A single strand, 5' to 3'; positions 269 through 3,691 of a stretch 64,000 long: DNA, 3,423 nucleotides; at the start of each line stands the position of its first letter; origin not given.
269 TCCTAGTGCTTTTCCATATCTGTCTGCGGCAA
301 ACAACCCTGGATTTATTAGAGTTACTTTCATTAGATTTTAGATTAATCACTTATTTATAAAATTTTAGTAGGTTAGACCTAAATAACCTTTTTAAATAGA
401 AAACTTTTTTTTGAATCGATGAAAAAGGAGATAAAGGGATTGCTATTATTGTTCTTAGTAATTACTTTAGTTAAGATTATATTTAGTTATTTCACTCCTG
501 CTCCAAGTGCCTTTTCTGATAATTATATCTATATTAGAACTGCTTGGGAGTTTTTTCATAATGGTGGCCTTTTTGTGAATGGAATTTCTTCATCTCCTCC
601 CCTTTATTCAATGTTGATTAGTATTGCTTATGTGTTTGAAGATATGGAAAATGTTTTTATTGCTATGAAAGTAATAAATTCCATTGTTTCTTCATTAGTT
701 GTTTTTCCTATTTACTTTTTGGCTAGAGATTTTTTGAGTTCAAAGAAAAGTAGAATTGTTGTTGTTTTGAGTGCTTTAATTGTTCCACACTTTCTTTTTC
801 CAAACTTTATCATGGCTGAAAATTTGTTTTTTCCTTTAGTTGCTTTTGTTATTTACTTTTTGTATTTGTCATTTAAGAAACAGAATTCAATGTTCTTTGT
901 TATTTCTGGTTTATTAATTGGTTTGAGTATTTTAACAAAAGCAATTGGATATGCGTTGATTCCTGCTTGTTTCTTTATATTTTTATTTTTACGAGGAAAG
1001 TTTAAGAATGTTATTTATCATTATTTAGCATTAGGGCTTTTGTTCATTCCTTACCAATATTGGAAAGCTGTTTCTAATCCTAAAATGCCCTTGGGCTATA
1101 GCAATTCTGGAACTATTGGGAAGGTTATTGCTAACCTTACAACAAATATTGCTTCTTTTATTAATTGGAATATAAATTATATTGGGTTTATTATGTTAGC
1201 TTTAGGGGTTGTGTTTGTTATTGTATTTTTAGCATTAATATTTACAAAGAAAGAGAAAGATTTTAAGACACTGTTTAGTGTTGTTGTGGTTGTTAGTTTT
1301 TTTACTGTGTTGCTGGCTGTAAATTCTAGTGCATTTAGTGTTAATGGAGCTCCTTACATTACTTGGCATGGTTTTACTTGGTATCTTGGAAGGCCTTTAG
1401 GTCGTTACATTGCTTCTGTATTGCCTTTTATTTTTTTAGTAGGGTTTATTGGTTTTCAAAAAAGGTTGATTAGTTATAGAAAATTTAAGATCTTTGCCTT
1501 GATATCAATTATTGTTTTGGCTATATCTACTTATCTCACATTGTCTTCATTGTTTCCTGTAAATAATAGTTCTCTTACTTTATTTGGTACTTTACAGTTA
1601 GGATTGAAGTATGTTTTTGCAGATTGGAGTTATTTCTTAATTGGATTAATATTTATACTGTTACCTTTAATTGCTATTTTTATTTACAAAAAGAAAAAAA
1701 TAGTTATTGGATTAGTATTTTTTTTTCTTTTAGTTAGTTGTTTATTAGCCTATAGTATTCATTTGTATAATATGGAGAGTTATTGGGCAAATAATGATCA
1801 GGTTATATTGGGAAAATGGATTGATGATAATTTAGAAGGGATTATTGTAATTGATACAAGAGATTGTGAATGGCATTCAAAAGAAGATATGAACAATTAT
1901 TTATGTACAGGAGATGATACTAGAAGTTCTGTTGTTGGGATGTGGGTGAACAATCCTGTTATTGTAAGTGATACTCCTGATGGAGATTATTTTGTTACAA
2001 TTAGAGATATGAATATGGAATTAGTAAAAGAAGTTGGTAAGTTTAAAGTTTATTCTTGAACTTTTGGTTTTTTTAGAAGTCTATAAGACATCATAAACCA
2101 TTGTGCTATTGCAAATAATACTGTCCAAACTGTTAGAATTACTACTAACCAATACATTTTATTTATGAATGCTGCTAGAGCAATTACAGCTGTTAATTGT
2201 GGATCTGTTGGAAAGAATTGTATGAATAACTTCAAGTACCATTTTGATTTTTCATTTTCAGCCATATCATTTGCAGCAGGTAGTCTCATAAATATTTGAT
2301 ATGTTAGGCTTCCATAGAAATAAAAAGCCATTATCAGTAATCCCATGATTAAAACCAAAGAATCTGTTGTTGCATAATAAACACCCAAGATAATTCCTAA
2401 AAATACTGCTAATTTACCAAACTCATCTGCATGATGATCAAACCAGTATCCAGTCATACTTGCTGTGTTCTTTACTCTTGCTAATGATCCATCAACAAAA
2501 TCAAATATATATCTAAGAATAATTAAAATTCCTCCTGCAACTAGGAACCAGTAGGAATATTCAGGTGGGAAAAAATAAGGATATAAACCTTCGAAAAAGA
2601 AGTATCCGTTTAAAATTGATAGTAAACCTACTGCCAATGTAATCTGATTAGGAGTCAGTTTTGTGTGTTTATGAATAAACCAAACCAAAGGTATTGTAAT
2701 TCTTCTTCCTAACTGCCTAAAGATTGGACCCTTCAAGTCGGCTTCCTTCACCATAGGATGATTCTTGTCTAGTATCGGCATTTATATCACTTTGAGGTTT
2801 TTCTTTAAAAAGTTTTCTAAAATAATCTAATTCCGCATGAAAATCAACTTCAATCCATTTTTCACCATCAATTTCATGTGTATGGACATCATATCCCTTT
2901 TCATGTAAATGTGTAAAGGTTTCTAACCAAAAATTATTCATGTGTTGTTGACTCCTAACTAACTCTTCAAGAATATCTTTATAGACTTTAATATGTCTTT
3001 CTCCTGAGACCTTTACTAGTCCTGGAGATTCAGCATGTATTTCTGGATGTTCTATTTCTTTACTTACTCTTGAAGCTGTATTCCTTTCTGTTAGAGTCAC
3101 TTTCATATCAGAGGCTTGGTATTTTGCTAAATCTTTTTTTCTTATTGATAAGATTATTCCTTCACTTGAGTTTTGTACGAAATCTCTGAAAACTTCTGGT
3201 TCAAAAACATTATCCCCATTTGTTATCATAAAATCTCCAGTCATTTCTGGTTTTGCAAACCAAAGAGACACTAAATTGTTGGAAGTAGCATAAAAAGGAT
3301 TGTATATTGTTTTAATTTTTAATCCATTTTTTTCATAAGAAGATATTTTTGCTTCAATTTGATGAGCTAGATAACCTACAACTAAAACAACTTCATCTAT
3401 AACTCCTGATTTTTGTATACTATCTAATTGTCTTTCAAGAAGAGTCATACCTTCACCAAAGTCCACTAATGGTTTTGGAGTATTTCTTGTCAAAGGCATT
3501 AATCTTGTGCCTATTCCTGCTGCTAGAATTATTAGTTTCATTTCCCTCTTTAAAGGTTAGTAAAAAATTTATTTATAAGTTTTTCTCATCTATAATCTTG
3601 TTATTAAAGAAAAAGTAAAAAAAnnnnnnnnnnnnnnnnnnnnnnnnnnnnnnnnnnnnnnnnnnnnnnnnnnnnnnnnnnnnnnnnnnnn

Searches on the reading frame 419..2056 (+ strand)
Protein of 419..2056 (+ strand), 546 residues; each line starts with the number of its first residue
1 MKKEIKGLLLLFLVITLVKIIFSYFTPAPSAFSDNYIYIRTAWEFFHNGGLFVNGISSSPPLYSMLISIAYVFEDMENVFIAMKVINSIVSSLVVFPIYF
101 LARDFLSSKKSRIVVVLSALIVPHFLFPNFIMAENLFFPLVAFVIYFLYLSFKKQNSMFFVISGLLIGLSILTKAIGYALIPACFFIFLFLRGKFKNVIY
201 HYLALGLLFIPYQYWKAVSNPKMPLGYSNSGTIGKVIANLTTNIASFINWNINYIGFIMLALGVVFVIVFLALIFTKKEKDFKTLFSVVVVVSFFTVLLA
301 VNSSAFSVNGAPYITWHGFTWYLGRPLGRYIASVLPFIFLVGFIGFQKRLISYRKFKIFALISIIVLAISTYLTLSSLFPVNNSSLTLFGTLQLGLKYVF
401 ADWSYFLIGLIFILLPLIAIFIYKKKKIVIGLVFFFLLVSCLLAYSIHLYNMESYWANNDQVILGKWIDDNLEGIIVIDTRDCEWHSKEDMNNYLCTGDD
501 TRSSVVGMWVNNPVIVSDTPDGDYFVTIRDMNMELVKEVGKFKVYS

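Call 6: search_protein_families(library=pfam, proteins=[window:419-2056:+], max_evalue=0.001)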
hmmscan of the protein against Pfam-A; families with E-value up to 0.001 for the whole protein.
window:419-2056:+ (546 aa): 1 family
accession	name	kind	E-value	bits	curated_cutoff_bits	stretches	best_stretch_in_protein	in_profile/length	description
PF13231.12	PMT_2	-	6.2e-11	43.2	26.1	1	59-215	2-160/160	Dolichyl-phosphate-mannose-protein mannosyltransferase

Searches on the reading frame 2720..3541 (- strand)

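Call 70: search_protein_families(library=pfam, proteins=[window:2720-3541:-], max_evalue=0.0001)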
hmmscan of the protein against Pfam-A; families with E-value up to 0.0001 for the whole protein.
window:2720-3541:- (274 aa): 2 families
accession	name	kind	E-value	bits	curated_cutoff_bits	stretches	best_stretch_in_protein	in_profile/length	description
PF00483.29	NTP_transferase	-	1.2e-13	51.6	21.2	1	3-124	2-123/245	Nucleotidyl transferase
PF12804.13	NTP_transf_3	-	1.4e-09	38.8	27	1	4-126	2-112/160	MobA-like NTP transferase domain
